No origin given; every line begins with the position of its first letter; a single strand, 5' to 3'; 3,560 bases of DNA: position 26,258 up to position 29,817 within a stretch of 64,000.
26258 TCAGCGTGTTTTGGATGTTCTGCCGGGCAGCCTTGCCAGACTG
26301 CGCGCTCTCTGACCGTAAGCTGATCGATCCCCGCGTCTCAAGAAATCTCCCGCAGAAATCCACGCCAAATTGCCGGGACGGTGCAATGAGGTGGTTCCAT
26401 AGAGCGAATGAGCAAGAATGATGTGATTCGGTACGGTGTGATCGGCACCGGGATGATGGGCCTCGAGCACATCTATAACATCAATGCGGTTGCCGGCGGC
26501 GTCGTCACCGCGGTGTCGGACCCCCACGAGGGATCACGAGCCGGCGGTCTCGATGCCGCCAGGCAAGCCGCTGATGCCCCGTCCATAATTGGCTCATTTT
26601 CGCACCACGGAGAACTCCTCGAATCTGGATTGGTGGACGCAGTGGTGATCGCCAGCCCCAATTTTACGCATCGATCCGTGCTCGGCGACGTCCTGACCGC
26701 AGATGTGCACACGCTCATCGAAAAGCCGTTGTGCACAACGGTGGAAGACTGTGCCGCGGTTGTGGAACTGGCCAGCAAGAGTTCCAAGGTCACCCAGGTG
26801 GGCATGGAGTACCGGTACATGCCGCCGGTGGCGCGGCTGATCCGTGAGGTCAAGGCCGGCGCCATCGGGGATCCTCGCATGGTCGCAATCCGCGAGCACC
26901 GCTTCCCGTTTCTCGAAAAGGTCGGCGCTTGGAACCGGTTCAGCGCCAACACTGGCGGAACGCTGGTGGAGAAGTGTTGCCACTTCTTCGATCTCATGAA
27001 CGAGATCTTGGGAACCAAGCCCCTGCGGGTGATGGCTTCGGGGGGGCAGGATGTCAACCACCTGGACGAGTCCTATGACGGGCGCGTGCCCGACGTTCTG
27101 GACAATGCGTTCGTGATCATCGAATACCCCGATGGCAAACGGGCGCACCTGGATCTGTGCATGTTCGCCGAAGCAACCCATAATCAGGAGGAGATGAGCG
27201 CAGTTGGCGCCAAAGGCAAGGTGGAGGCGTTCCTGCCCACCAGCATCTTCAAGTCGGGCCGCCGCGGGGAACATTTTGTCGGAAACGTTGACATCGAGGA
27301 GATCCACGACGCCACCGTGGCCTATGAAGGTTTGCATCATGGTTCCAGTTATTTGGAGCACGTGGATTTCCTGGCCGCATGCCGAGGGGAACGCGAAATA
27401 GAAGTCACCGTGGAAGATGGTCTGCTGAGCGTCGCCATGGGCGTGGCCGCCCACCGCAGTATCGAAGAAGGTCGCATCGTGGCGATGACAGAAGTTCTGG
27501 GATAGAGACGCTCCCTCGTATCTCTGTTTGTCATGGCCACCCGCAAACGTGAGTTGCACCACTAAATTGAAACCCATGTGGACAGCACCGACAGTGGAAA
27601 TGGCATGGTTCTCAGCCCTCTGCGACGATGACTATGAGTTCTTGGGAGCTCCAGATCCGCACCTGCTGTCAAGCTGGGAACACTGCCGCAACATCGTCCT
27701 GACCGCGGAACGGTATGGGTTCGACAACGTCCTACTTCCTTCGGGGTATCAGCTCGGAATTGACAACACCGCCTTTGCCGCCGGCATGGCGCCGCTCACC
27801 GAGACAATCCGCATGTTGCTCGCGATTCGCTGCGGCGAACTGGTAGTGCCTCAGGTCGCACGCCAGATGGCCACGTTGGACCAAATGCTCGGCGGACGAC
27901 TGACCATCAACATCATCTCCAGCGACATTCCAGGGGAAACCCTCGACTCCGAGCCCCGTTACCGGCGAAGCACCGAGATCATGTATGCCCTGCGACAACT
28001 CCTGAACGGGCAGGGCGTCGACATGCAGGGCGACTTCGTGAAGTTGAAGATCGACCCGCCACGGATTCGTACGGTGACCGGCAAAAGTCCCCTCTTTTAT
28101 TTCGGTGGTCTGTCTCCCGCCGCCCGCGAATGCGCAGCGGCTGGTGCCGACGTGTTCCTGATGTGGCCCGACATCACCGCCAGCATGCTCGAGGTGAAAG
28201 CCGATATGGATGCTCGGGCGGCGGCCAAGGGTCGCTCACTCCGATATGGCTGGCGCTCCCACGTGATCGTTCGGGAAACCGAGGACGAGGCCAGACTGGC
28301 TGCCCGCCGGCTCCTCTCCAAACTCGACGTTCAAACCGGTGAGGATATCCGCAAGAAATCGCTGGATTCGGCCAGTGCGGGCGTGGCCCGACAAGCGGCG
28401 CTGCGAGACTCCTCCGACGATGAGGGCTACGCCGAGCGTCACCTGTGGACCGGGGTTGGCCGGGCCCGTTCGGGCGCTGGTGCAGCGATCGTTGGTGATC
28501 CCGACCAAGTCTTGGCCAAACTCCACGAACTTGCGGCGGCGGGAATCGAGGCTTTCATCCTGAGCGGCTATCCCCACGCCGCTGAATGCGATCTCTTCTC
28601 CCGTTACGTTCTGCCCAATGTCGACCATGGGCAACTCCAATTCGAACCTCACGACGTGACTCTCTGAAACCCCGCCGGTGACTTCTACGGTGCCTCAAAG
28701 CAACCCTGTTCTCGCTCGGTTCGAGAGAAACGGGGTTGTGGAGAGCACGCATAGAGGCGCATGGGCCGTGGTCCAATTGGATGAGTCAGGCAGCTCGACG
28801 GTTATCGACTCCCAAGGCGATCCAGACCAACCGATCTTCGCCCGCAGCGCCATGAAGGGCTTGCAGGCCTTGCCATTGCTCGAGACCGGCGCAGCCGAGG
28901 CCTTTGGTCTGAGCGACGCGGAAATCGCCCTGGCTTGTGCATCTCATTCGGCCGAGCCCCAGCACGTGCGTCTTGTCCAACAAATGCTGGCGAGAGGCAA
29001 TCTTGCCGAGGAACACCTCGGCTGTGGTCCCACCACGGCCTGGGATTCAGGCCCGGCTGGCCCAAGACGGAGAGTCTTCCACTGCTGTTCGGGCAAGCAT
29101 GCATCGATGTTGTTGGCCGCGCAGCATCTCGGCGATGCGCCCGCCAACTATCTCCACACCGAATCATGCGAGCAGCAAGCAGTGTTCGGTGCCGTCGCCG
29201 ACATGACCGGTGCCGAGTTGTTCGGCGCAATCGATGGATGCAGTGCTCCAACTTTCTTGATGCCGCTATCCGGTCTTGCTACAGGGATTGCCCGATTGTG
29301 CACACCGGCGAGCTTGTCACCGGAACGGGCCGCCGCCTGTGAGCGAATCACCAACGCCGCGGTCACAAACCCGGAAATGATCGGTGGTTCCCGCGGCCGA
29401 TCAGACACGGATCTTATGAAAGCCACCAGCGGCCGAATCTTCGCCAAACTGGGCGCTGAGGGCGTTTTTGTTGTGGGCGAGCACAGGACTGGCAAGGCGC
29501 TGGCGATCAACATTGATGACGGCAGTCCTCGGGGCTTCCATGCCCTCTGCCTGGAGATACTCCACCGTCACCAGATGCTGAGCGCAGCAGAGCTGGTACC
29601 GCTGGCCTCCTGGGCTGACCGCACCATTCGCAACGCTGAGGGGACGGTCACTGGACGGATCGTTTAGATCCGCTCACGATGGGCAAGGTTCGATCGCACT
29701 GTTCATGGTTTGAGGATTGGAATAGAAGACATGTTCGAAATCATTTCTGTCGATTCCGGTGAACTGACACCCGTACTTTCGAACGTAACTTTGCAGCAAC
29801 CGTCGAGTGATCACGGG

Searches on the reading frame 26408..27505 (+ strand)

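Call 27: search_protein_families(library=pfam, proteins=[window:26408-27505:+], max_evalue=0.001)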
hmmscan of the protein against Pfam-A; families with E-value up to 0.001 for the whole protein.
window:26408-27505:+ (365 aa): 3 families
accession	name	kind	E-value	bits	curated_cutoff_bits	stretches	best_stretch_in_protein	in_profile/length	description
PF02894.22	GFO_IDH_MocA_C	-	5.5e-33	115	22.9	1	148-359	4-217/218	Oxidoreductase family, C-terminal alpha/beta domain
PF01408.29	GFO_IDH_MocA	-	1.2e-22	81.3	24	1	7-132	1-119/120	Oxidoreductase family, NAD-binding Rossmann fold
PF22725.1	GFO_IDH_MocA_C3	-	1.3e-15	58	27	1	145-272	5-123/124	GFO/IDH/MocA C-terminal domain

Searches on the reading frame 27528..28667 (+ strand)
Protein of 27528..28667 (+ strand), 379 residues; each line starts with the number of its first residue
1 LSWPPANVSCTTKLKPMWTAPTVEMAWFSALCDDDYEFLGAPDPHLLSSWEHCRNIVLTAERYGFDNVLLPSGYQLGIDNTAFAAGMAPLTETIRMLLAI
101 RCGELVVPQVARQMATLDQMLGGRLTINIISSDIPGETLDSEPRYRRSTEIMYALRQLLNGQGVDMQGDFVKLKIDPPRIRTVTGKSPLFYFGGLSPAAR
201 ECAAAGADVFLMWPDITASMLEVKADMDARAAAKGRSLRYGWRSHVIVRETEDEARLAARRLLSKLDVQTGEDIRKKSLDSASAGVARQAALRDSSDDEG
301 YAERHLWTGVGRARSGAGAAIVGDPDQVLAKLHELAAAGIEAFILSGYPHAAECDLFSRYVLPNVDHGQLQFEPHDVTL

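Call 27: search_protein_families(library=pfam, proteins=[window:27528-28667:+], max_evalue=0.001)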
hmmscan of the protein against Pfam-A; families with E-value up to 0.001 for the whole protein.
window:27528-28667:+ (379 aa): 1 family
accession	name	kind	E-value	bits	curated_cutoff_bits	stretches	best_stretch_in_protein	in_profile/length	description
PF00296.26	Bac_luciferase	-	1.3e-43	150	27.9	1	48-341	19-313/314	Luciferase-like monooxygenase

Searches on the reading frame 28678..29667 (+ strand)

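Call 27: search_protein_families(library=pfam, proteins=[window:28678-29667:+], max_evalue=0.001)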
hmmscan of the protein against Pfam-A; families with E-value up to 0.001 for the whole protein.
window:28678-29667:+ (329 aa): 1 family
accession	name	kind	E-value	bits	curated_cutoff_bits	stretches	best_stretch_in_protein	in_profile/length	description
PF06089.17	Asparaginase_II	-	9.8e-90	301.2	25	1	14-328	2-320/322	L-asparaginase II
